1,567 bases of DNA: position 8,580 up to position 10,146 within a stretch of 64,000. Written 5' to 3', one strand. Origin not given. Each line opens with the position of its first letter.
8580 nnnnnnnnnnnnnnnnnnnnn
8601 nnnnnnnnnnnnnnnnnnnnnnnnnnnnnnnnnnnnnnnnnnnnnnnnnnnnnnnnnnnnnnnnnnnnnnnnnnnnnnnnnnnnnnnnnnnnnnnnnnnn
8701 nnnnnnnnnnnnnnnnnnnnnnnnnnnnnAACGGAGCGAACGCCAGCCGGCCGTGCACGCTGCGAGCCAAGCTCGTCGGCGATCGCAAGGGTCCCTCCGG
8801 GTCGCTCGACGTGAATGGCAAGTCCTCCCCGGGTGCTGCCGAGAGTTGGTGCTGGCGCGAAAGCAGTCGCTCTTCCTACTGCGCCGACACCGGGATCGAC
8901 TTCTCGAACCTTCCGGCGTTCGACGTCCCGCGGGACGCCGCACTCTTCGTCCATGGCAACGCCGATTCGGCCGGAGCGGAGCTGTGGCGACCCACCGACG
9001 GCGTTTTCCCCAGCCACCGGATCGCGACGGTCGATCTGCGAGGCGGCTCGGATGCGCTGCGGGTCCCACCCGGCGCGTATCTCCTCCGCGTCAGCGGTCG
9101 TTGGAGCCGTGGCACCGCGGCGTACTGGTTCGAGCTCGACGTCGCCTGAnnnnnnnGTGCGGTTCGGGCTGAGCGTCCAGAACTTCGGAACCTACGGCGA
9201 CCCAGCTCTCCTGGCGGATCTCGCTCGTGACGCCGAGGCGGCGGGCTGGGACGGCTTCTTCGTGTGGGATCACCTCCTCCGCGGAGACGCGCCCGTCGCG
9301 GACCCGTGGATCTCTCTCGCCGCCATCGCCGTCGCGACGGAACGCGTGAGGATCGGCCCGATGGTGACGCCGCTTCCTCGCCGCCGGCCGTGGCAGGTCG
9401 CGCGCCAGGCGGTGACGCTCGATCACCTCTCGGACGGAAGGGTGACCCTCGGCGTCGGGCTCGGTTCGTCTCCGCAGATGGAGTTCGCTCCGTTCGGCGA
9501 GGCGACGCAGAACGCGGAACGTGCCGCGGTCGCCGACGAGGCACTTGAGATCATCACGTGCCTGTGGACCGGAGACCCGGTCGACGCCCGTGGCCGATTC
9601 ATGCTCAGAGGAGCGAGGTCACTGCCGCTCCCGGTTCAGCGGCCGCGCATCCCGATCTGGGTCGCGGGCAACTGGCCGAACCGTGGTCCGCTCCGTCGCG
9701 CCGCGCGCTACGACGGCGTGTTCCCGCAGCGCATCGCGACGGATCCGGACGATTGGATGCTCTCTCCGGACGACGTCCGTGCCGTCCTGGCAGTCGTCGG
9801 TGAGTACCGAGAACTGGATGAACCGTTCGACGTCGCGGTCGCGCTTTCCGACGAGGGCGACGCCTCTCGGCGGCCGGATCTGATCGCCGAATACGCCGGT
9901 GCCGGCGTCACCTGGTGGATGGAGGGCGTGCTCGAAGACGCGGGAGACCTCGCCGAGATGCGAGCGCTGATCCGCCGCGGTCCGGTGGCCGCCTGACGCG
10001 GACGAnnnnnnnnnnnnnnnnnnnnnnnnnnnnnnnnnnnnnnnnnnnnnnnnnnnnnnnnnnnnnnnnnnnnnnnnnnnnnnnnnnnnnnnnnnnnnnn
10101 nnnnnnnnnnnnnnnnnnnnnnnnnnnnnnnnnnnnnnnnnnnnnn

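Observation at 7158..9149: Sulfite-oxidase-like molybdoenzyme followed by a secreted RTX-type calcium-binding repeat protein, ~4 kb from moeA-moaC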

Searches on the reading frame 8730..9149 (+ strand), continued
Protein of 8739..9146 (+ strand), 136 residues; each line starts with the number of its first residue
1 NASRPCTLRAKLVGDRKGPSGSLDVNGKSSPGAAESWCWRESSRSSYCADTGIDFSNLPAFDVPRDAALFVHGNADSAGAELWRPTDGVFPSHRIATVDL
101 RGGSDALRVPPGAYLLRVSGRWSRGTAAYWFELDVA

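Call 73: list_cluster_members(proteins=[P0171, P0172, P0184, P0197, P0207, P0176, P0141, P0148, P0170, P0137])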
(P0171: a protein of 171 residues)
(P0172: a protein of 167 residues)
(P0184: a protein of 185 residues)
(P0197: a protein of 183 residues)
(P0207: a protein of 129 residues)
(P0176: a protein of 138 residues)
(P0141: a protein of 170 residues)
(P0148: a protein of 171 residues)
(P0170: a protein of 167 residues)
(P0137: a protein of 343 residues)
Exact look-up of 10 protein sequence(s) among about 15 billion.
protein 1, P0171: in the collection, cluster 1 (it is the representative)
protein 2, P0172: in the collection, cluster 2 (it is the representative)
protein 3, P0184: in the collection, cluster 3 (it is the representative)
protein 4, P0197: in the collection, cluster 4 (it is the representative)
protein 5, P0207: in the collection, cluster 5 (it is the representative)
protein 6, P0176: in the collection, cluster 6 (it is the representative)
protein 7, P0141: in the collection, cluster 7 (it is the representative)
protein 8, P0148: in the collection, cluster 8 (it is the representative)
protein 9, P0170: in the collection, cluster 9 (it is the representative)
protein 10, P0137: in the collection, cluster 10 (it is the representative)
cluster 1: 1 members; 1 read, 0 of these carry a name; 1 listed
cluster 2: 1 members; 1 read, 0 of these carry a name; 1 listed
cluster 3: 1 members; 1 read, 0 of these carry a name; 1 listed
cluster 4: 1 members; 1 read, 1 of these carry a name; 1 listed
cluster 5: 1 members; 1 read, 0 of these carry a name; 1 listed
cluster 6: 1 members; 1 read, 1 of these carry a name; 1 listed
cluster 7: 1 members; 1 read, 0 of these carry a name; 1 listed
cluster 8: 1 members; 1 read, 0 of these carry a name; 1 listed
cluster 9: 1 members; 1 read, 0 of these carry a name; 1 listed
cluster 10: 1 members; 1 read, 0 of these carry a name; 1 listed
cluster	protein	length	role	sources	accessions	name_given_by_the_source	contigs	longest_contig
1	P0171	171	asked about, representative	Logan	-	-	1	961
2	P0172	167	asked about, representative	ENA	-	-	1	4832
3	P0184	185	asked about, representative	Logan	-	-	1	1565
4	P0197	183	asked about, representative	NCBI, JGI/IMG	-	hypothetical protein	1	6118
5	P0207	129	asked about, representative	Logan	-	-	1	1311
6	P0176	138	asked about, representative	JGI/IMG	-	hypothetical protein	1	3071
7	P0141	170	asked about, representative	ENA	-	-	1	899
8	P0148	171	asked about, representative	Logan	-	-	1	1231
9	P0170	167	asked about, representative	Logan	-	-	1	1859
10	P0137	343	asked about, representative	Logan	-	-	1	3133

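Call 74: find_encoding_contigs(protein=P0172, flank=5000, max_places=1)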
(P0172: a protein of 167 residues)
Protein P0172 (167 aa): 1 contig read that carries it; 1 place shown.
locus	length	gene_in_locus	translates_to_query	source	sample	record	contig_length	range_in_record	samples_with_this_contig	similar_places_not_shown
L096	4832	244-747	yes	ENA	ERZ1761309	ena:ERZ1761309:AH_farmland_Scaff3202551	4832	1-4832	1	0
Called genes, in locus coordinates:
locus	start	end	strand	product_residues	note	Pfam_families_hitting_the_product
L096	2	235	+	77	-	?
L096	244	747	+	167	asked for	-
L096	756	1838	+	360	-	PF01212:Beta_elim_lyase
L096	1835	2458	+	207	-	PF00174:Oxidored_molyb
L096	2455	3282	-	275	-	PF01261:AP_endonuc_2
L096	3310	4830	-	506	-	?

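Call 75: find_encoding_contigs(protein=P0197, flank=6000, max_places=1)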
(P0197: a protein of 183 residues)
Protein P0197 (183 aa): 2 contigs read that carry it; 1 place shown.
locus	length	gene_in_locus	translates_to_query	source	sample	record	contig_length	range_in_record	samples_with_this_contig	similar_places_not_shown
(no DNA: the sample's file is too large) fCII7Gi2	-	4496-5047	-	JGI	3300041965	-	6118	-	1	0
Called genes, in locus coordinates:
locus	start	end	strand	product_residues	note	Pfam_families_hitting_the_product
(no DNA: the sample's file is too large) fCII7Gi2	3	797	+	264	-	?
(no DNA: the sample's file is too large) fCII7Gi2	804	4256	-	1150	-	PF00211:Guanylate_cyc, PF13191:AAA_16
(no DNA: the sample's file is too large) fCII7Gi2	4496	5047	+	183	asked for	-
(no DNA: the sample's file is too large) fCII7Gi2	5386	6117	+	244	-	?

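Call 85: search_dna_similar(query=window:8739-9146:+, collection=plasmids, mode=protein, max_evalue=0.01, max_rows=10)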
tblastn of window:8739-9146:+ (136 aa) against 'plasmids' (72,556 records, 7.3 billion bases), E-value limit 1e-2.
No match.

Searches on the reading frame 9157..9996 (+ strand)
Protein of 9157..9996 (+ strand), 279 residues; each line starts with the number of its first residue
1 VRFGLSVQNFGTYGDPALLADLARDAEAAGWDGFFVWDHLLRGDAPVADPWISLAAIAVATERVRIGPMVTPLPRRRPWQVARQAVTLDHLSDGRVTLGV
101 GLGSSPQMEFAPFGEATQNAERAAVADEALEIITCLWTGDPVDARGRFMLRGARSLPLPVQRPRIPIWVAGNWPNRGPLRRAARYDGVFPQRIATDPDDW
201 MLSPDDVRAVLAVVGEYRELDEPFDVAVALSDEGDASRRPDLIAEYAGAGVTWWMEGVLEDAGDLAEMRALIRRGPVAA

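Call 31: search_protein_families(library=pfam, proteins=[window:9157-9996:+], max_evalue=0.001)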
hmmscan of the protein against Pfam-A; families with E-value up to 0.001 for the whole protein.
window:9157-9996:+ (279 aa): 1 family
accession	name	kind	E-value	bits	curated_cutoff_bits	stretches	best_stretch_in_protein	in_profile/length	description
PF00296.26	Bac_luciferase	-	1.8e-43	149.5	27.9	1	2-229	2-225/314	Luciferase-like monooxygenase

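Call 44: search_protein_families(library=ncbifam, proteins=[window:9157-9996:+], max_evalue=0.001)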
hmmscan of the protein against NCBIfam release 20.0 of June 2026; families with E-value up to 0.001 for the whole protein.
window:9157-9996:+ (279 aa): 32 families (the best 25 are shown)
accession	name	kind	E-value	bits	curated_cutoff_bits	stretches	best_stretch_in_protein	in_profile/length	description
TIGR03619.1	F420_Rv2161c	subfamily_domain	4.3e-41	141.1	166.9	1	21-254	2-243/247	TIGR03619 family F420-dependent LLM class oxidoreductase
TIGR03560.1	F420_Rv1855c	subfamily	4.7e-33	114.9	231.4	1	19-189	15-191/227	TIGR03560 family F420-dependent LLM class oxidoreductase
TIGR03621.1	F420_MSMEG_2516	subfamily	1.9e-26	92.9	213.15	1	1-173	1-159/295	TIGR03621 family F420-dependent LLM class oxidoreductase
NF002619.0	PRK02271.1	equivalog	9.2e-20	71.2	276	1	19-220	16-205/329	5,10-methylenetetrahydromethanopterin reductase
TIGR03557.1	F420_G6P_family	subfamily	2.1e-18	66.5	210.4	1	15-172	11-172/316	TIGR03557 family F420-dependent LLM class oxidoreductase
TIGR04027.1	LLM_KPN_01858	hypoth_equivalog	4.1e-18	65.4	412.9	1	24-189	27-182/326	putative FMN-dependent luciferase-like monooxygenase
TIGR03571.1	lucif_BA3436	subfamily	2.5e-17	63.1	303.9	1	20-172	34-189/304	TIGR03571 family LLM class oxidoreductase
TIGR03856.1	F420_MSMEG_2906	subfamily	6.2e-17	62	243.7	1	18-273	17-246/249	LLM class F420-dependent oxidoreductase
TIGR03559.1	F420_Rv3520c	subfamily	2e-15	56.7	335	1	14-149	10-137/325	LLM class F420-dependent oxidoreductase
TIGR03860.1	FMN_nitrolo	subfamily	2.8e-15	56.1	279.7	1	13-139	25-162/422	NtaA/DmoA family FMN-dependent monooxygenase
TIGR03565.1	alk_sulf_monoox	equivalog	2.4e-14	53.1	518.2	1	16-172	26-176/346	FMNH2-dependent alkanesulfonate monooxygenase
NF001939.1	PRK00719.1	subfamily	3.7e-14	52.3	510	1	18-172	28-176/373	alkanesulfonate monooxygenase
TIGR03854.1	F420_MSMEG_3544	hypoth_equivalog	2.2e-13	50.2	295.6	1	10-185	6-173/290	TIGR03854 family LLM class F420-dependent oxidoreductase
TIGR04465.1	ArgArg_F420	equivalog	7.9e-13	48.2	470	1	19-177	62-222/364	F420-dependent hydroxymycolic acid dehydrogenase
TIGR04020.1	seco_metab_LLM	subfamily_domain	2e-12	46.9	244.45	1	18-171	20-171/341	MupA/Atu3671 family FMN-dependent luciferase-like monooxygenase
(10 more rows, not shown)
